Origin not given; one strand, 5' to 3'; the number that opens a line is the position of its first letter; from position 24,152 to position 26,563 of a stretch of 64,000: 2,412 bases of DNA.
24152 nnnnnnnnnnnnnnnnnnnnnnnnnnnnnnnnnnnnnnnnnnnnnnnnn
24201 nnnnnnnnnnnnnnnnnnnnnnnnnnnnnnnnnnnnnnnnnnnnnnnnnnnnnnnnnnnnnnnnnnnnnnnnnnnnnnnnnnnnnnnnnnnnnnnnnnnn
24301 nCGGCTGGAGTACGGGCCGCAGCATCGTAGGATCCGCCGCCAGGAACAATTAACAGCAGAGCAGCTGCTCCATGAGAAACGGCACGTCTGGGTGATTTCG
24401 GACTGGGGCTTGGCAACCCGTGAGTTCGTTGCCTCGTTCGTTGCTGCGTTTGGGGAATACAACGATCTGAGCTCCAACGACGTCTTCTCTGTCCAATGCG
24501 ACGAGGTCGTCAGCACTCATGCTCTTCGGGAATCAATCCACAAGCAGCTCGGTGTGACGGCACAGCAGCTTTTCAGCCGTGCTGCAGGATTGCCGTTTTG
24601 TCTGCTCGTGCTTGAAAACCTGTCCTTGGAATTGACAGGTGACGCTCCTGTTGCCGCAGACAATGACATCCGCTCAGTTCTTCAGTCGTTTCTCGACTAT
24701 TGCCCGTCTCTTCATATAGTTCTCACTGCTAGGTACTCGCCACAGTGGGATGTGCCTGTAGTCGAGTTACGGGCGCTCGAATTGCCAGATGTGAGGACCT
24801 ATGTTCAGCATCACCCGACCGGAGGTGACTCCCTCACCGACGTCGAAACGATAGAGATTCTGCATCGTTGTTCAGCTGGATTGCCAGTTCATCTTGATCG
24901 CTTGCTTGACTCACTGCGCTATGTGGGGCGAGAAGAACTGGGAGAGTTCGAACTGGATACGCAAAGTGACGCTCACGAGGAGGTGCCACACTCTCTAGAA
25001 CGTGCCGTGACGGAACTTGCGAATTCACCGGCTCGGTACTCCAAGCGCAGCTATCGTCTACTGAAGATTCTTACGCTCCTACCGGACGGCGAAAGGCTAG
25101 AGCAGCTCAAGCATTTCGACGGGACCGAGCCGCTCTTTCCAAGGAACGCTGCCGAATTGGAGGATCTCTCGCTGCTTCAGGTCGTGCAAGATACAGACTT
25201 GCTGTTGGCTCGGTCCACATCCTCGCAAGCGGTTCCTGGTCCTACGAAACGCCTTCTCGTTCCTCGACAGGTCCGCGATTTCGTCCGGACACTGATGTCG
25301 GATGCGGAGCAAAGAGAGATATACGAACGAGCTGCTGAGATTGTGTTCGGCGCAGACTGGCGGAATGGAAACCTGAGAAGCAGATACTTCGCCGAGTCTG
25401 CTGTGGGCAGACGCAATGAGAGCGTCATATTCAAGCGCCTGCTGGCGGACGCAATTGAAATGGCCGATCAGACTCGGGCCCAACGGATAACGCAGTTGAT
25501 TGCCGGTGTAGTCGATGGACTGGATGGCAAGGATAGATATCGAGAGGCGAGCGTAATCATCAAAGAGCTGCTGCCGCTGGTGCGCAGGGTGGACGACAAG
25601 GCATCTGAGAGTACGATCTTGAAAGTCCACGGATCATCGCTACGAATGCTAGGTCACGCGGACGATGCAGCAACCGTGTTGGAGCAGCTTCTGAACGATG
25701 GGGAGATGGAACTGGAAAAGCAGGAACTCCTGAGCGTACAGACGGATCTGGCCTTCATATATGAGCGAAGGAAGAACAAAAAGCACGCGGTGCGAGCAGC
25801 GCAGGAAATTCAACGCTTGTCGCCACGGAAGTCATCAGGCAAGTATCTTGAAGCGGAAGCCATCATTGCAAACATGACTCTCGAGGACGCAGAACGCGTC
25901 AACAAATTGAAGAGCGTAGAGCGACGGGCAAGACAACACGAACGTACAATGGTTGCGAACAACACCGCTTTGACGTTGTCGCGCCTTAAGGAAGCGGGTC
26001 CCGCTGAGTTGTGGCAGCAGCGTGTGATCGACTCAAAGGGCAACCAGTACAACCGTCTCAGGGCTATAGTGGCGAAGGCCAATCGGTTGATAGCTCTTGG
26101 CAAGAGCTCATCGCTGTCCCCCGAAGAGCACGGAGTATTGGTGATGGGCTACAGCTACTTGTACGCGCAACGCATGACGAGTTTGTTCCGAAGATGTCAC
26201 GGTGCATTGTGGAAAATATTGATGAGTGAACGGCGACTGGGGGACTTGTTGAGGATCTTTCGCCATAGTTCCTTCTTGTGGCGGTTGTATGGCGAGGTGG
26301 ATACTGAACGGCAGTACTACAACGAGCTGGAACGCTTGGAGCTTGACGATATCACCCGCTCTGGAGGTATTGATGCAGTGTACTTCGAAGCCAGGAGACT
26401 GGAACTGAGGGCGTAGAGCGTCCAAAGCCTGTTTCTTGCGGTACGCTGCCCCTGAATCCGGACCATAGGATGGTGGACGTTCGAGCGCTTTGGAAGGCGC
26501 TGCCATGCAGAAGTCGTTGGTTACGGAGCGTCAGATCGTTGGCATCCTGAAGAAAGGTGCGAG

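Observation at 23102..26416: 1104-aa metallophosphoesterase fused to a degenerate STAND-like/TPR region in an AT-rich insert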

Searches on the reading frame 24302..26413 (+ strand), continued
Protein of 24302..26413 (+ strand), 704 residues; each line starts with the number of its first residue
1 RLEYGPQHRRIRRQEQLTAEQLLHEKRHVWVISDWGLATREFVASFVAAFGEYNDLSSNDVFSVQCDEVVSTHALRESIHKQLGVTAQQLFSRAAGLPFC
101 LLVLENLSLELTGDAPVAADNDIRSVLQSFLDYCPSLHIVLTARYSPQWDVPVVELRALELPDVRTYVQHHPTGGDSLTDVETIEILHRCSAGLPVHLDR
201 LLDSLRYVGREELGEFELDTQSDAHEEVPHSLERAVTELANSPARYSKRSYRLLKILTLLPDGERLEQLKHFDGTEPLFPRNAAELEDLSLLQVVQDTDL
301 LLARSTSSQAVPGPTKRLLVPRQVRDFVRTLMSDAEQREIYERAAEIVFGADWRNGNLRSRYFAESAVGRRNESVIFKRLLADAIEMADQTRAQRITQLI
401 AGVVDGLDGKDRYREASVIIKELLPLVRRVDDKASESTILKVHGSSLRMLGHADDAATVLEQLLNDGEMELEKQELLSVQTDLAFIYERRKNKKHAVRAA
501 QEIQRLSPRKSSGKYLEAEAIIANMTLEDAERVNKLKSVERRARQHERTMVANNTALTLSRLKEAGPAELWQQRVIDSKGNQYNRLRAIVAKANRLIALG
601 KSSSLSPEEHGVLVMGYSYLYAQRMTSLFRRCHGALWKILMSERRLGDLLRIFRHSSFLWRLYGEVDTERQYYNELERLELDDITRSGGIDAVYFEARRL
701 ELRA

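Call 98: search_protein_families(library=padloc, proteins=[L092:2676-3560:+, L092:3620-5707:+, L093:2253-3224:+, L093:3284-5371:+, L094:3470-5401:+, L095:2292-3182:+, L095:3314-5263:+, L096:2496-3404:+, L096:3686-5464:+], max_evalue=0.001)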
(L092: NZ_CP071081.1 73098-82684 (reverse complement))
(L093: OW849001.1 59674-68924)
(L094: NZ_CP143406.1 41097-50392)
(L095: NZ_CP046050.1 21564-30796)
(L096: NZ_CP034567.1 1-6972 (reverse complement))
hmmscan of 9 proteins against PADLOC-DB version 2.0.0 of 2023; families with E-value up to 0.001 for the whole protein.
L092:2676-3560:+ (295 aa): 9 families
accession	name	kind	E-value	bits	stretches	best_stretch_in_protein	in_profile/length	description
PDLC02420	Aga_SIR2-PNTD1-PNTD2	-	1.1e-12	45.1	1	127-281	131-281/1010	Class I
PDLC02419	Aga_SIR2-PNTD1-PNTD2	-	7.3e-11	39.5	1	128-244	120-239/558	Class I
PDLC02384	pAgo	-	2.2e-10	37.4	1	128-255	136-262/1030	-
PDLC02401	Aga_SIR2-PNTD1-PNTD2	-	5e-10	36.8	1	128-238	93-205/524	Class I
PDLC05060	PDC-S65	-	3.7e-07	27.4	1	128-228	47-148/503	-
PDLC05061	PDC-S65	-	4.3e-07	27.6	1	128-253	139-262/592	-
PDLC02402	Aga_SIR2-PNTD1-PNTD2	-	3.2e-06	23.6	1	115-228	115-227/876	Class I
PDLC03856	LmuA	-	0.00039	17.7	1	85-237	80-219/433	-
PDLC04092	SIR2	-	0.00051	17.5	1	23-144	22-134/318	-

L092:3620-5707:+ (696 aa): 0 families

L093:2253-3224:+ (324 aa): 9 families
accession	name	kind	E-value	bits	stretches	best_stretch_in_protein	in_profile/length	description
PDLC02420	Aga_SIR2-PNTD1-PNTD2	-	2.6e-13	47.1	1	87-310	73-281/1010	Class I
PDLC02384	pAgo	-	8.8e-10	35.4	1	157-284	136-262/1030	-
PDLC02419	Aga_SIR2-PNTD1-PNTD2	-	2e-09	34.8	1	157-273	120-239/558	Class I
PDLC02401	Aga_SIR2-PNTD1-PNTD2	-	1.5e-08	31.9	1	156-266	92-204/524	Class I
PDLC05060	PDC-S65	-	8.7e-07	26.2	1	147-257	39-148/503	-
PDLC05061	PDC-S65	-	2.1e-06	25.3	1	157-282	139-262/592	-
PDLC02402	Aga_SIR2-PNTD1-PNTD2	-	7.6e-06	22.3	1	142-258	113-228/876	Class I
PDLC04092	SIR2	-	8.7e-05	20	1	52-173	22-134/318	-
PDLC03856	LmuA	-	0.0003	18.1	1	75-258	36-214/433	-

L093:3284-5371:+ (696 aa): 0 families

L094:3470-5401:+ (644 aa): 0 families

L095:2292-3182:+ (297 aa): 5 families
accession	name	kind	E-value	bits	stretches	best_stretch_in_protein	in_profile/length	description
PDLC02384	pAgo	-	2.7e-11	40.4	1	124-258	126-259/1030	-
PDLC02419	Aga_SIR2-PNTD1-PNTD2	-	6.5e-09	33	1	99-256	93-245/558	Class I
PDLC02401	Aga_SIR2-PNTD1-PNTD2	-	4.9e-07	26.9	1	124-244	84-205/524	Class I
PDLC02402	Aga_SIR2-PNTD1-PNTD2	-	7.3e-07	25.7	1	124-261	117-256/876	Class I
PDLC04087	SIR2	-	0.0008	16.4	0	14-157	8-154/343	-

L095:3314-5263:+ (650 aa): 0 families

L096:2496-3404:+ (303 aa): 10 families
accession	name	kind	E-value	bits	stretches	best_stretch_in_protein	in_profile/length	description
PDLC02420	Aga_SIR2-PNTD1-PNTD2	-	6.4e-13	45.8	1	127-299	130-300/1010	Class I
PDLC02384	pAgo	-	6.5e-13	45.8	1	129-267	136-271/1030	-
PDLC02402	Aga_SIR2-PNTD1-PNTD2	-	2.5e-09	33.8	1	128-269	125-267/876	Class I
PDLC05061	PDC-S65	-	5e-09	34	1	16-249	27-258/592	-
PDLC05060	PDC-S65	-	7.5e-08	29.7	1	93-226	14-145/503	-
PDLC02419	Aga_SIR2-PNTD1-PNTD2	-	1.3e-06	25.4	1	128-250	119-245/558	Class I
PDLC04092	SIR2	-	1.9e-06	25.4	1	71-181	63-174/318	-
PDLC02418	Aga_SIR2-Kinase-PNTD1-PNTD2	-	6.4e-05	19.3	0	172-268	31-129/756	Class I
PDLC02401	Aga_SIR2-PNTD1-PNTD2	-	0.00014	18.8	1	128-251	92-218/524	Class I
PDLC04968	PDC-S25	-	0.00021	18.4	1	120-157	131-168/517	-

L096:3686-5464:+ (593 aa): 0 families

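Call 99: search_protein_families(library=pfam, proteins=[L092:2676-3560:+, L092:3620-5707:+, L093:2253-3224:+, L093:3284-5371:+, L094:3470-5401:+, L095:2292-3182:+, L095:3314-5263:+, L096:2496-3404:+, L096:3686-5464:+, L090:4948-8061:+], max_evalue=0.001)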
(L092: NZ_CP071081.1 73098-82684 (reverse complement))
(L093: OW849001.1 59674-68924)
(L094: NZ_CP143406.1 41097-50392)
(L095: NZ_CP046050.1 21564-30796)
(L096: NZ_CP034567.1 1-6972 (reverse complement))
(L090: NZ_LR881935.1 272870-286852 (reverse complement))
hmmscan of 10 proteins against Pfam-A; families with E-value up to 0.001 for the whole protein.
L092:2676-3560:+ (295 aa): 1 family
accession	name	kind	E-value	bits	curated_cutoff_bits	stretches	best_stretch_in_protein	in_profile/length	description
PF13289.12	SIR2_2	-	1.8e-09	38.3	24.5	1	130-248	2-122/141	SIR2-like domain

L092:3620-5707:+ (696 aa): 0 families

L093:2253-3224:+ (324 aa): 1 family
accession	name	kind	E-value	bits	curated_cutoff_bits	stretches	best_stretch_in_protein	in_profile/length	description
PF13289.12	SIR2_2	-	5.1e-08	33.6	24.5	1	159-275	2-120/141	SIR2-like domain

L093:3284-5371:+ (696 aa): 1 family
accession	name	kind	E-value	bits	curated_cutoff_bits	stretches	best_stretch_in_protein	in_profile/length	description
PF13401.12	AAA_22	-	2.5e-05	25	27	0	43-144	15-127/130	AAA domain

L094:3470-5401:+ (644 aa): 0 families

L095:2292-3182:+ (297 aa): 1 family
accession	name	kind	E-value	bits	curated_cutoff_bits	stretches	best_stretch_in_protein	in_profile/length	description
PF13289.12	SIR2_2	-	9.6e-08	32.7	24.5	1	137-262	2-135/141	SIR2-like domain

L095:3314-5263:+ (650 aa): 0 families

L096:2496-3404:+ (303 aa): 1 family
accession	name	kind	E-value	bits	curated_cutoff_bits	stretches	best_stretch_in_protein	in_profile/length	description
PF13289.12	SIR2_2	-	7.7e-12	45.9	24.5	1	131-256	2-127/141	SIR2-like domain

L096:3686-5464:+ (593 aa): 0 families

L090:4948-8061:+ (1038 aa): 1 family
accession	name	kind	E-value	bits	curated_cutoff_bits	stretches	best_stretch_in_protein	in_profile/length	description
PF13289.12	SIR2_2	-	8.2e-11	42.6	24.5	1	135-257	2-124/141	SIR2-like domain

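Call 101: find_homologous_proteins(query=L092:3620-5707:+, max_evalue=0.00001)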
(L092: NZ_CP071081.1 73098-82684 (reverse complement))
Query L092:3620-5707:+ (696 aa): 36 proteins with E <= 0.00001 among 8000 candidates.
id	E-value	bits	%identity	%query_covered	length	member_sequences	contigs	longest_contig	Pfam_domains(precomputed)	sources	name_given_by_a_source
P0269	0.0e+0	1556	100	100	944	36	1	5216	PF13289.13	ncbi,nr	ncbi:hypothetical protein CWN31_16275 [Klebsiella pneumoniae]|nr:SIR2 family protein [Klebsiella pne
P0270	0.0e+0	1406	90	100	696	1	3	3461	-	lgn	-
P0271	0.0e+0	1393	89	100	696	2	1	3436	-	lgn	-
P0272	0.0e+0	1322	84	100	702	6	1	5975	-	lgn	-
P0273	0.0e+0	1314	82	100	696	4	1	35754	-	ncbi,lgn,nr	ncbi:TPA: hypothetical protein U6I48_004757 [Klebsiella aerogenes]|nr:hypothetical protein [Klebsiel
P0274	0.0e+0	1308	82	100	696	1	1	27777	-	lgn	-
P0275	0.0e+0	1306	83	100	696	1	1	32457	-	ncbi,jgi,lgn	ncbi:MAG TPA: hypothetical protein VGI71_07220 [Scandinavium sp.]|jgi:hypothetical protein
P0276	0.0e+0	1304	83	100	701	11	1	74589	-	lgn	-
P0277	0.0e+0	1297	82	100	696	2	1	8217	-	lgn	-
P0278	0.0e+0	1294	82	100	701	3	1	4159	-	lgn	-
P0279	0.0e+0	1226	81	95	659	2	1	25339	-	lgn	-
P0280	0.0e+0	1219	81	96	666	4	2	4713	-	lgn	-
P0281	0.0e+0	1214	81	95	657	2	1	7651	-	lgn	-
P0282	0.0e+0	1189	83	91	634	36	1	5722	-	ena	-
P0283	0.0e+0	1076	70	97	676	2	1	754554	-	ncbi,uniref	ncbi:hypothetical protein [Brenneria goodwinii]|uniref:hypothetical protein n=1 Tax=Brenneria goodwi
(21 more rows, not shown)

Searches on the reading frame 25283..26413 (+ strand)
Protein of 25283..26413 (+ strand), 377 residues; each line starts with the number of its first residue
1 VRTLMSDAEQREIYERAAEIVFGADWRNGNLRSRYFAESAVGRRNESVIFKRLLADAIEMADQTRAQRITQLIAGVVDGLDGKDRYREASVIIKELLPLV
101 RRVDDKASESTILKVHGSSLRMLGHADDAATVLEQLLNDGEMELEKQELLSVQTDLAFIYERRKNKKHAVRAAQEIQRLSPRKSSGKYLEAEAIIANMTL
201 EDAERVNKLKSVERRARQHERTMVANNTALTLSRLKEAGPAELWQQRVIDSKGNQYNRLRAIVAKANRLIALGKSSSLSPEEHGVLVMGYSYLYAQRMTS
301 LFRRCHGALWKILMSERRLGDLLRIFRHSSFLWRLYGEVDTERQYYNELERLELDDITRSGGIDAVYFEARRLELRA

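Call 40: search_solved_structures(query=A3, max_evalue=10, show_alignments=0)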
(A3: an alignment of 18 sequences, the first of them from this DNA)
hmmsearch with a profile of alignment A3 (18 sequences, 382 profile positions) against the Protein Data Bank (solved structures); distinct sequences matched with E-value up to 10: 21.
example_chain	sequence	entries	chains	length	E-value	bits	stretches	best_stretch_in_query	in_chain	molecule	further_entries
7obi_A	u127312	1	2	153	6.6e-05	25.2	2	120-191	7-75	CTPR-rv4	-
9gzg_A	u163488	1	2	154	0.0059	18.7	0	121-189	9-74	Engineered CTPR protein with glutamic acids for conductivity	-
5a6c_A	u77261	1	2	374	0.0098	18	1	90-175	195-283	G-PROTEIN-SIGNALING MODULATOR 2, AFADIN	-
6hc2_A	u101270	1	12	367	0.01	17.9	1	90-175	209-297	G-protein-signaling modulator 2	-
3ro2_A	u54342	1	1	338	0.01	17.9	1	90-175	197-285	G-protein-signaling modulator 2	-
4g2v_A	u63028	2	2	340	0.011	17.9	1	90-175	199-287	G-protein-signaling modulator 2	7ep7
9k7u_A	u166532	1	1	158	0.013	17.6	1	48-143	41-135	Heter-Zn2-HEHE-22A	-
3sf4_A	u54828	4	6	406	0.015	17.4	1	90-175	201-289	G-protein-signaling modulator 2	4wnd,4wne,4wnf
4wng_A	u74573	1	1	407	0.015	17.4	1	90-175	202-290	G-protein-signaling modulator 2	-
8glv_Lf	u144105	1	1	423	0.052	15.6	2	83-185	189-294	Subunit of axonemal inner dynein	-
2fbn_A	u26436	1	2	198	0.073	15.1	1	148-190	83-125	70 kDa peptidylprolyl isomerase, putative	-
6vp9_B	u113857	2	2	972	0.13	14.3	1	149-210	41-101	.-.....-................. 25, NatB auxiliary subunit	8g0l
3fd2_A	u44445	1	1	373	0.3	13.1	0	68-113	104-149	Site-specific DNA endonuclease I-MsoI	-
7stx_B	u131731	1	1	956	0.32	13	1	160-210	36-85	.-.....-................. 25, NatB auxiliary subunit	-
7y4i_A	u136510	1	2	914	0.41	12.7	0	141-203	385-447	Probable UDP-N-acetylglucosamine--peptide N-acetylglucosaminyltransferase SPINDLY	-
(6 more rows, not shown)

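Call 52: predict_structure(alignment_id=A3)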
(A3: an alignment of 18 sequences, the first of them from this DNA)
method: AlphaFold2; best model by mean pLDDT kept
length: 377 residues; sequences in the alignment: 18
mean_pLDDT: 92.2   pTM: 0.87
mean pLDDT of the five models: 92.2, 92.0, 91.8, 91.2, 91.0
residues with pLDDT >= 90: 307; 70-90: 55; 50-70: 15; < 50: 0
segments of 3 or more residues with pLDDT < 50: none
pLDDT, mean of each block of 10 residues (from residue 1): 88 93 91 80 79 96 96 95 92 95 93 97 94 94 92 97 97 98 97 98 97 97 96 90 94 89 96 92 95 91 95 92 93 90 92 69 86 86
secondary structure, 60 per line:
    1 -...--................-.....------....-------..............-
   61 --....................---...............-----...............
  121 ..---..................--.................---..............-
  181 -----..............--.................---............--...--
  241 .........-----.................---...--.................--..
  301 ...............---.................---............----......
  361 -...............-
elements in order: H7-22 H24-28 H35-38 H46-59 H63-82 H86-100 H106-122 H126-143 H146-162 H166-179 H186-199 H202-218 H222-233 H241-249 H255-271 H280-296 H299-315 H319-335 H339-350 H355-360 H362-376

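Call 56: fold_search(model_id=the predicted structure, library=pdb)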
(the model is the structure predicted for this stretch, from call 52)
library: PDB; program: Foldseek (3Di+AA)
matches with E <= 10: 1243; with E <= 0.001: 1
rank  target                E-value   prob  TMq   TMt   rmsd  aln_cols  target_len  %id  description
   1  5a7d_H                4.9e-04  1.00  0.31  0.32  15.3       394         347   15  Tetrameric assembly of LGN with Inscuteable (released 2016-08-03)
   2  5a7d_B                1.1e-03  1.00  0.33  0.35  14.3       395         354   14  Tetrameric assembly of LGN with Inscuteable (released 2016-08-03)
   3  5a7d_D                1.3e-03  1.00  0.34  0.36  14.2       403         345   13  Tetrameric assembly of LGN with Inscuteable (released 2016-08-03)
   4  5a7d_C                1.6e-03  1.00  0.33  0.35  14.2       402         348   14  Tetrameric assembly of LGN with Inscuteable (released 2016-08-03)
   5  5a7d_F                1.6e-03  1.00  0.36  0.38  13.8       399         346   13  Tetrameric assembly of LGN with Inscuteable (released 2016-08-03)
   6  5w5h_A                1.7e-03  1.00  0.35  0.31  12.3       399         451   16  Human IFIT1 dimer with m7Gppp-AAAA (released 2017-07-19)
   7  3sf4_A                1.9e-03  1.00  0.38  0.40  12.3       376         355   12  Crystal structure of the complex between the conserved cell polarity proteins Inscuteable and LGN (released 2011-11-23)
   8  5a7d_G                2.2e-03  1.00  0.37  0.40  12.1       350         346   14  Tetrameric assembly of LGN with Inscuteable (released 2016-08-03)
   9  5dse_C                2.2e-03  1.00  0.39  0.24  14.7       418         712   12  Crystal Structure of the TTC7B/Hyccin Complex (released 2015-12-02)
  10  3sf4_C                2.6e-03  1.00  0.38  0.41  12.3       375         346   12  Crystal structure of the complex between the conserved cell polarity proteins Inscuteable and LGN (released 2011-11-23)
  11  4a1s_B                2.6e-03  1.00  0.33  0.35  13.9       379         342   14  Crystallographic structure of the Pins:Insc complex (released 2012-03-28)
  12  4g2v_A                2.8e-03  1.00  0.37  0.41  12.8       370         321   13  Structure complex of LGN binding with FRMPD1 (released 2013-01-23)
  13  6hc2_E                2.9e-03  1.00  0.39  0.40  11.6       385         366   12  Crystal structure of NuMA/LGN hetero-hexamers (released 2019-05-29)
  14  3ro2_A                3.2e-03  1.00  0.37  0.42  13.4       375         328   12  Structures of the LGN/NuMA complex (released 2012-03-07)
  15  6eou                  3.2e-03  1.00  0.32  0.34  13.6       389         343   13  O-GlcNAc transferase TPR domain with the intellectual disability associated mutation L254F (released 2018-05-09)
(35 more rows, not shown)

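Call 92: find_homologous_proteins(query=A3, max_evalue=0.00001)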
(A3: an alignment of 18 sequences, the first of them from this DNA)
Query A3 (18 sequences) (377 aa, profile of the alignment): 5 proteins with E <= 0.00001 among 8000 candidates.
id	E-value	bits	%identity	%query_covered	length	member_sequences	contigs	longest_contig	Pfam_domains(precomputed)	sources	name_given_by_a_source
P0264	1.2e-113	398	93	100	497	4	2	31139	-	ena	-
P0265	3.6e-109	383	26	88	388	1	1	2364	-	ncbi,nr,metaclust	nr:hypothetical protein [Luteibacter rhizovicinus]|metaclust:status=active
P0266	1.1e-105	372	24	91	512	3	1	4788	-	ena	-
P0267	4.0e-85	304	94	74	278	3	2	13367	-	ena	-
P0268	8.0e-80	287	83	80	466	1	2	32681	-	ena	-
